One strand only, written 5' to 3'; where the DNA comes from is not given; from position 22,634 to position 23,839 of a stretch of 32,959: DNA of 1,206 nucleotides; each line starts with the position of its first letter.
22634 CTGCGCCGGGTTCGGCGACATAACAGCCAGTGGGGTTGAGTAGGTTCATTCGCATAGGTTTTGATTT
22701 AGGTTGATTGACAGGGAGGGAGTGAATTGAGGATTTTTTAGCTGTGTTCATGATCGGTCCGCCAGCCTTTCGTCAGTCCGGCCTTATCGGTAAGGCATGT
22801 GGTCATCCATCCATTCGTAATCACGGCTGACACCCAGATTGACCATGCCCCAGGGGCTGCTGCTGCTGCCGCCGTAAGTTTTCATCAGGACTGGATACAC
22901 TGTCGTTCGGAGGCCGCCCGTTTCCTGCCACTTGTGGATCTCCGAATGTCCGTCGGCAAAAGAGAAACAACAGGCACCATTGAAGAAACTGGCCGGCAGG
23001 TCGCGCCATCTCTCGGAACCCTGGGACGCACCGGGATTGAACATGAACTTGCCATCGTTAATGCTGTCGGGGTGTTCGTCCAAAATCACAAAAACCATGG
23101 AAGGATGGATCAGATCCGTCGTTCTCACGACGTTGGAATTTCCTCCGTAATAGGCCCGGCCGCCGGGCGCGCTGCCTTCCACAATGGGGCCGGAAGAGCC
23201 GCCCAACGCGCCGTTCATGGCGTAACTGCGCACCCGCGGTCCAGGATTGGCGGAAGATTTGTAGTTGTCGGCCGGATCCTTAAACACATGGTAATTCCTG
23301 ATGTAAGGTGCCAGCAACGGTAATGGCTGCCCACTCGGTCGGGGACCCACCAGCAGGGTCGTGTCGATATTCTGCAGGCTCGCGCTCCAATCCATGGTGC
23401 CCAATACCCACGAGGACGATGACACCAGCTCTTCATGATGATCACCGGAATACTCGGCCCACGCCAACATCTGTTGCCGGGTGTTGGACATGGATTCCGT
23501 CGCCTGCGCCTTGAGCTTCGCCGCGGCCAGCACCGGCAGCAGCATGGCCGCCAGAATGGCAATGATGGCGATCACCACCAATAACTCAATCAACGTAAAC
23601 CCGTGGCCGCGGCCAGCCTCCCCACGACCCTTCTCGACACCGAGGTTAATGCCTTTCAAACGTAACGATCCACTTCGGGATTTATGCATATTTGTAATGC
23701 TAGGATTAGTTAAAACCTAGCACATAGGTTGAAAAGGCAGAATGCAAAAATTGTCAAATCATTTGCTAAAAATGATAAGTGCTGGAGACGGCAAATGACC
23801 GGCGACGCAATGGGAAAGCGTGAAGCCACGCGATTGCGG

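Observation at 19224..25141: Pseudopilin pair plus giant beta-strand-repeat protein wedged into a CAZyme operon: candidate surface-fibre / glycan-capture module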

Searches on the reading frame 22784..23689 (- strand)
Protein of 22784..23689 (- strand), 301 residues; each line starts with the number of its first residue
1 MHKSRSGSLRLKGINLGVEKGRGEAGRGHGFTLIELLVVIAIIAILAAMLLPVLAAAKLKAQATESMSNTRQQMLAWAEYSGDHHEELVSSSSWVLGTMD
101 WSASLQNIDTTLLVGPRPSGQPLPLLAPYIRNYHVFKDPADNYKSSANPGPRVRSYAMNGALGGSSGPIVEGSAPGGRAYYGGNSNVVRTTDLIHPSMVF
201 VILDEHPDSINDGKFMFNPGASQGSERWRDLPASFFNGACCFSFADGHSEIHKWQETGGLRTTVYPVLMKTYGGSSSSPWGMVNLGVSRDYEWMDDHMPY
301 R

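Call 7: search_protein_families(library=pfam, proteins=[window:22784-23689:-], max_evalue=0.01)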
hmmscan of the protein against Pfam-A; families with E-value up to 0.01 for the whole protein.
window:22784-23689:- (301 aa): 1 family
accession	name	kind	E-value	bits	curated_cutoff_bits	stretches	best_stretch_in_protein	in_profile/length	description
PF07963.17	N_methyl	-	3.4e-08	33.2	21.2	1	29-51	5-27/27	Prokaryotic N-terminal methylation motif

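Call 8: search_protein_families(library=ncbifam, proteins=[window:22784-23689:-], max_evalue=0.01)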
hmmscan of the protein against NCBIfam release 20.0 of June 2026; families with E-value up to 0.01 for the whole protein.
window:22784-23689:- (301 aa): 15 families
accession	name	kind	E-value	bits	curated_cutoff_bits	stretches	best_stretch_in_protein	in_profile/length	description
TIGR02532.1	IV_pilin_GFxxxE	domain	8.3e-08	31.8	16.3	1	29-51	2-24/24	prepilin-type N-terminal cleavage/methylation domain-containing protein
TIGR01708.2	typeII_sec_gspH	equivalog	2.7e-07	30.8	80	1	29-83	2-59/169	type II secretion system minor pseudopilin GspH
NF041775.1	typeIV_PilA_Myxo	equivalog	6.8e-07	29.5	400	1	27-73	9-53/214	type IV pilin protein PilA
TIGR01710.1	typeII_sec_gspG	equivalog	7.3e-07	29.3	88.85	1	29-72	1-44/134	type II secretion system major pseudopilin GspG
NF007862.0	PRK10574.1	equivalog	1.7e-06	28.2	138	1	29-65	5-41/145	prepilin peptidase-dependent pilin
TIGR02596.1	TIGR02596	subfamily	1.2e-05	25.5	70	1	31-70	1-44/196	Verru_Chthon cassette protein D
NF040999.1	pilin_ComGC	equivalog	1.3e-05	25.3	75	1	29-64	2-37/84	competence type IV pilus major pilin ComGC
NF041013.1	T4P_ComGE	equivalog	2.1e-05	24.5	49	1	30-65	5-40/83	competence type IV pilus minor pilin ComGE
TIGR01707.1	gspI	equivalog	0.00027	21.4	44.35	1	30-70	1-38/101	type II secretion system minor pseudopilin GspI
NF007800.0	PRK10506.1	equivalog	0.001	18.9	158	1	27-68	7-48/163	prepilin peptidase-dependent protein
TIGR01711.1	gspJ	equivalog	0.0022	17.8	64.85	1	30-64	2-36/192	type II secretion system minor pseudopilin GspJ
NF038303.1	EPS_HpsB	equivalog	0.0035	17.3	150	1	29-56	3-30/211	hormogonium polysaccharide secretion pseudopilin HpsB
TIGR02599.1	TIGR02599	subfamily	0.0055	16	256.5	1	30-68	1-39/361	Verru_Chthon cassette protein C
NF040982.1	ComGD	equivalog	0.0058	17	70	1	30-63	3-34/139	competence type IV pilus minor pilin ComGD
NF041002.1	pilin_ComGF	equivalog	0.0091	16.2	80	0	29-66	2-39/139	competence type IV pilus minor pilin ComGF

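Call 10: search_protein_families(library=pfam, proteins=[window:22784-23689:-], max_evalue=10)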
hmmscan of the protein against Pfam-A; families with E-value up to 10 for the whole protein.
window:22784-23689:- (301 aa): 1 family
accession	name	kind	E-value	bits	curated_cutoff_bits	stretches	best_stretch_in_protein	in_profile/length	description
PF07963.17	N_methyl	-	3.4e-08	33.2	21.2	1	29-51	5-27/27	Prokaryotic N-terminal methylation motif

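Call 69: search_protein_families(library=ncbifam, proteins=[window:22784-23689:-], max_evalue=10)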
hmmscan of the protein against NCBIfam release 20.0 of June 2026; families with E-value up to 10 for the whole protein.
window:22784-23689:- (301 aa): 18 families
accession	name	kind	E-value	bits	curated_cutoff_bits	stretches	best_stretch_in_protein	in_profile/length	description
TIGR02532.1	IV_pilin_GFxxxE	domain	8.3e-08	31.8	16.3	1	29-51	2-24/24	prepilin-type N-terminal cleavage/methylation domain-containing protein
TIGR01708.2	typeII_sec_gspH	equivalog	2.7e-07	30.8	80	1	29-83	2-59/169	type II secretion system minor pseudopilin GspH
NF041775.1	typeIV_PilA_Myxo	equivalog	6.8e-07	29.5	400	1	27-73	9-53/214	type IV pilin protein PilA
TIGR01710.1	typeII_sec_gspG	equivalog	7.3e-07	29.3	88.85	1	29-72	1-44/134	type II secretion system major pseudopilin GspG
NF007862.0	PRK10574.1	equivalog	1.7e-06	28.2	138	1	29-65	5-41/145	prepilin peptidase-dependent pilin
TIGR02596.1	TIGR02596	subfamily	1.2e-05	25.5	70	1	31-70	1-44/196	Verru_Chthon cassette protein D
NF040999.1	pilin_ComGC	equivalog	1.3e-05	25.3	75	1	29-64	2-37/84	competence type IV pilus major pilin ComGC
NF041013.1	T4P_ComGE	equivalog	2.1e-05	24.5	49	1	30-65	5-40/83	competence type IV pilus minor pilin ComGE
TIGR01707.1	gspI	equivalog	0.00027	21.4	44.35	1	30-70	1-38/101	type II secretion system minor pseudopilin GspI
NF007800.0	PRK10506.1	equivalog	0.001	18.9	158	1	27-68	7-48/163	prepilin peptidase-dependent protein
TIGR01711.1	gspJ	equivalog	0.0022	17.8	64.85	1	30-64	2-36/192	type II secretion system minor pseudopilin GspJ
NF038303.1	EPS_HpsB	equivalog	0.0035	17.3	150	1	29-56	3-30/211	hormogonium polysaccharide secretion pseudopilin HpsB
TIGR02599.1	TIGR02599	subfamily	0.0055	16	256.5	1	30-68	1-39/361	Verru_Chthon cassette protein C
NF040982.1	ComGD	equivalog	0.0058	17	70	1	30-63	3-34/139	competence type IV pilus minor pilin ComGD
NF041002.1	pilin_ComGF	equivalog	0.0091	16.2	80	1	29-66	2-39/139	competence type IV pilus minor pilin ComGF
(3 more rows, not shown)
